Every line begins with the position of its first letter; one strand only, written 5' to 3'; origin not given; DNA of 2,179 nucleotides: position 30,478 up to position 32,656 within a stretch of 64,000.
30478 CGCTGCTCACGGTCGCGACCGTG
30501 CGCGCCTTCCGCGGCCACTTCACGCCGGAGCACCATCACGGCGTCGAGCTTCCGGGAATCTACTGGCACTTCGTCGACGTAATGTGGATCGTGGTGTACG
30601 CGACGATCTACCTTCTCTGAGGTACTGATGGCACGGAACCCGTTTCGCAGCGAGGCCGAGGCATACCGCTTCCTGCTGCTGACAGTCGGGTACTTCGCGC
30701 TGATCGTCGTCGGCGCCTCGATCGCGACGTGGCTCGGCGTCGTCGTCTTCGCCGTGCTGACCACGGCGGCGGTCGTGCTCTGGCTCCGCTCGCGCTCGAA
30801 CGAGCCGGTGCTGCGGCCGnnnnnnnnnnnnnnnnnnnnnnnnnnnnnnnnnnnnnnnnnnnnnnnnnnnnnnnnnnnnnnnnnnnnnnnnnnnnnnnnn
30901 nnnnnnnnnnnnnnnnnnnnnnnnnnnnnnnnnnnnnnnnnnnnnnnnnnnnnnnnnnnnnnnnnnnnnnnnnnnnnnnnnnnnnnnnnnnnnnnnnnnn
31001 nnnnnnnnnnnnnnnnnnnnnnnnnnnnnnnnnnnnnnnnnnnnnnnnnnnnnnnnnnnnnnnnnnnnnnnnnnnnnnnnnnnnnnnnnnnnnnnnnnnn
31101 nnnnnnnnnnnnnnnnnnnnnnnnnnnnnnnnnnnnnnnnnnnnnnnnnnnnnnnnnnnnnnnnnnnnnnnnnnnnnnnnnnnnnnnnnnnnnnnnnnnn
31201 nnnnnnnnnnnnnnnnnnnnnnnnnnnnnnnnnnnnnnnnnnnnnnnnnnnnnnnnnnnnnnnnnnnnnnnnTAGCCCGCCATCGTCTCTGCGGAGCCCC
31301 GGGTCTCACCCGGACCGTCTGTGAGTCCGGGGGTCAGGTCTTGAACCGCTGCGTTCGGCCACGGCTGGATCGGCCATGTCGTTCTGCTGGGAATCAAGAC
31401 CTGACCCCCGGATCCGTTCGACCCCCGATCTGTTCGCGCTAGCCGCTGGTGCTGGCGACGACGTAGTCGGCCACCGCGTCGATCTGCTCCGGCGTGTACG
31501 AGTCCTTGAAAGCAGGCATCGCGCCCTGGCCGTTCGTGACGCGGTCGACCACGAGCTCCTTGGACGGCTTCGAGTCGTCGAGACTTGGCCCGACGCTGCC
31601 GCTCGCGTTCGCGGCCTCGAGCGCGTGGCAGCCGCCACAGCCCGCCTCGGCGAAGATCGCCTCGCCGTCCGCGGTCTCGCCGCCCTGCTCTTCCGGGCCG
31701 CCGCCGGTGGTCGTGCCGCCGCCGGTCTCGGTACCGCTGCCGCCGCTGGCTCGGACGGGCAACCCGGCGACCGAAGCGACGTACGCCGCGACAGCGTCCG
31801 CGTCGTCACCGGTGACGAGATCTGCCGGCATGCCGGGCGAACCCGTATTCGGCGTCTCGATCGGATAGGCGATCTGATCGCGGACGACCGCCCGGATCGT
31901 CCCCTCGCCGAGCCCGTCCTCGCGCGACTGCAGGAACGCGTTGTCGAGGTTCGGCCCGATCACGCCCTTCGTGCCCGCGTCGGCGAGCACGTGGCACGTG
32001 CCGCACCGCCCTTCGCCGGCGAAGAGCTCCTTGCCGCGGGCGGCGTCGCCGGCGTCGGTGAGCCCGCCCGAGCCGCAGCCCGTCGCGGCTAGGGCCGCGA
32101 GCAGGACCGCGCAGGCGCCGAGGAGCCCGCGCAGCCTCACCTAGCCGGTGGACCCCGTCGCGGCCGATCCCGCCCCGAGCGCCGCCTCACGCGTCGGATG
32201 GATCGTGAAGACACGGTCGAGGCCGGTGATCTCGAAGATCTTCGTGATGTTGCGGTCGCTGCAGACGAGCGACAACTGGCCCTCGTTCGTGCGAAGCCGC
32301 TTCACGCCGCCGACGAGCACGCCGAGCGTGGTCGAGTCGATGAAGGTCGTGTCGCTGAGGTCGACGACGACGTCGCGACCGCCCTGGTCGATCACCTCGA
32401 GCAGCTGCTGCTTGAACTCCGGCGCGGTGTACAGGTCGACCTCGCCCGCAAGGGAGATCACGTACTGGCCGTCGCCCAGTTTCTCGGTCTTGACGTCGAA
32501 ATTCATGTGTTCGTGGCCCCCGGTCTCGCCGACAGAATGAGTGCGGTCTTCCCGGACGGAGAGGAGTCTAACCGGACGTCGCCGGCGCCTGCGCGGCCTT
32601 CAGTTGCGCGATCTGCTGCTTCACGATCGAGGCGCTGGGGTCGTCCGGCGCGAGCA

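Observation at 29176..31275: Uncharacterised three-copy domain family translationally woven into the caa3 cytochrome oxidase operon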

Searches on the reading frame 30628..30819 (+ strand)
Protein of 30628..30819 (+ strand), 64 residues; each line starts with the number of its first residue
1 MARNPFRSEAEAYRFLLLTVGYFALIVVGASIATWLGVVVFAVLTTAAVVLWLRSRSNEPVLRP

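Call 46: search_solved_structures(query=A4, max_evalue=10)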
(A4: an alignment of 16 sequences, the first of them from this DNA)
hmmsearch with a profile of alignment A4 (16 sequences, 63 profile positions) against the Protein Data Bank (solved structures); distinct sequences matched with E-value up to 10: 5.
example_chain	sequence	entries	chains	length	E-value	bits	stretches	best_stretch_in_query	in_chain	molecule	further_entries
6ith_A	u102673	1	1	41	0.17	15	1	26-54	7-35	Syndecan-2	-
2klu_A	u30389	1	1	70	0.82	12.8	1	31-59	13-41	T-cell surface glycoprotein CD4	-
7unh_A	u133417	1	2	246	4.5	10.4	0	7-31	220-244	SP2 designed chlorophyll dimer protein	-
7uni_A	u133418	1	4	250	4.9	10.3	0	7-31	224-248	SP2-ZnPPaM designed chlorophyll dimer protein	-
8glt_1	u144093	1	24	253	6.4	9.9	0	7-32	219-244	C2-chlorophyll-comp_O32-15_ctermHis, polyalanine model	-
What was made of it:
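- On Cytochrome c oxidase subunit IV (CtaF-type families): A profile of the hairpin finds no oxidase chain in the PDB (call 46).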

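Call 47: search_protein_families(library=pfam, alignment_id=A4, max_evalue=1)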
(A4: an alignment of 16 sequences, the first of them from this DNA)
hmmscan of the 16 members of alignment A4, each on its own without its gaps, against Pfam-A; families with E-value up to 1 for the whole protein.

A. member 1, seq(64 aa): 3 families
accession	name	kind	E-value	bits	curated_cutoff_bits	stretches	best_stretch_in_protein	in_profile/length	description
PF10003.15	DUF2244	-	0.039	14.1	27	1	8-55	8-55/138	Integral membrane protein (DUF2244)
PF20990.2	DUF2207_C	-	0.11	12.6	33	1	4-55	125-186/247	Predicted membrane protein (DUF2207) C-terminal domain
PF18181.6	SLATT_1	-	0.14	12.6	26.3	1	8-61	22-77/122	SMODS and SLOG-associating 2TM effector domain 1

B. families by the number of members that match (of 16 scanned): 26 families (the first 25 are shown)
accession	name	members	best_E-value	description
PF20990.2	DUF2207_C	5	0.045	Predicted membrane protein (DUF2207) C-terminal domain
PF10003.15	DUF2244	4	0.012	Integral membrane protein (DUF2244)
PF19744.4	DUF6232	3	0.018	Family of unknown function (DUF6232)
PF04341.17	DUF485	2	0.013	Protein of unknown function, DUF485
PF00487.30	FA_desaturase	2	0.071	Fatty acid desaturase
PF14015.11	DUF4231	2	0.1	Protein of unknown function (DUF4231)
PF18181.6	SLATT_1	2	0.14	SMODS and SLOG-associating 2TM effector domain 1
PF21314.2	TM_ErbB1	1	0.001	Epidermal growth factor receptor transmembrane-juxtamembrane segment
PF14150.11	YesK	1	0.0036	YesK-like protein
PF03334.19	PhaG_MnhG_YufB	1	0.0049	Na+/H+ antiporter subunit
PF11239.13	DUF3040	1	0.06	Protein of unknown function (DUF3040)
PF11808.13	PhoR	1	0.08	Phosphate regulon sensor protein PhoR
PF08611.15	DUF1774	1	0.081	Fungal protein of unknown function (DUF1774)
PF11780.13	DUF3318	1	0.092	Protein of unknown function (DUF3318)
PF13829.11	DUF4191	1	0.098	Domain of unknown function (DUF4191)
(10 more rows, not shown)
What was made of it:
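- Tried and rejected: Rejected at the sequence level (calls 46, 47).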

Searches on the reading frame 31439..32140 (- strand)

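Call 37: search_protein_families(library=pfam, proteins=[window:31439-32140:-], max_evalue=0.001)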
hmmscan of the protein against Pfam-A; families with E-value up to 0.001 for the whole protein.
window:31439-32140:- (233 aa): 2 families
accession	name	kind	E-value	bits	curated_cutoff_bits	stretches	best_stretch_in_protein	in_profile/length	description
PF13442.11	Cytochrome_CBB3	-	5.5e-21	75.1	27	2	155-227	2-68/68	Cytochrome C oxidase, cbb3-type, subunit III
PF00034.26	Cytochrom_C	-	3.6e-17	63.9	21.3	1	33-124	1-89/90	Cytochrome c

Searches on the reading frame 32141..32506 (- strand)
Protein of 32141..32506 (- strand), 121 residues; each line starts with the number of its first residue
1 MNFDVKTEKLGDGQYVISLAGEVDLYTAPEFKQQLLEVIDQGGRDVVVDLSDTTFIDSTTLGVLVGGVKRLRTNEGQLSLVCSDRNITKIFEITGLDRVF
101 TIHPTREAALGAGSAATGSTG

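Call 37: search_protein_families(library=pfam, proteins=[window:32141-32506:-], max_evalue=0.001)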
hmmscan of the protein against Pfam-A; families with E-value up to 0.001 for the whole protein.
window:32141-32506:- (121 aa): 2 families
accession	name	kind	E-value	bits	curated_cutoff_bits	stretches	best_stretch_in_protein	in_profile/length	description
PF01740.26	STAS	-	8.3e-22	77.4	22.6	1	13-109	9-106/106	STAS domain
PF13466.11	STAS_2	-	3.9e-15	56.2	29.2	1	17-97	1-80/80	STAS domain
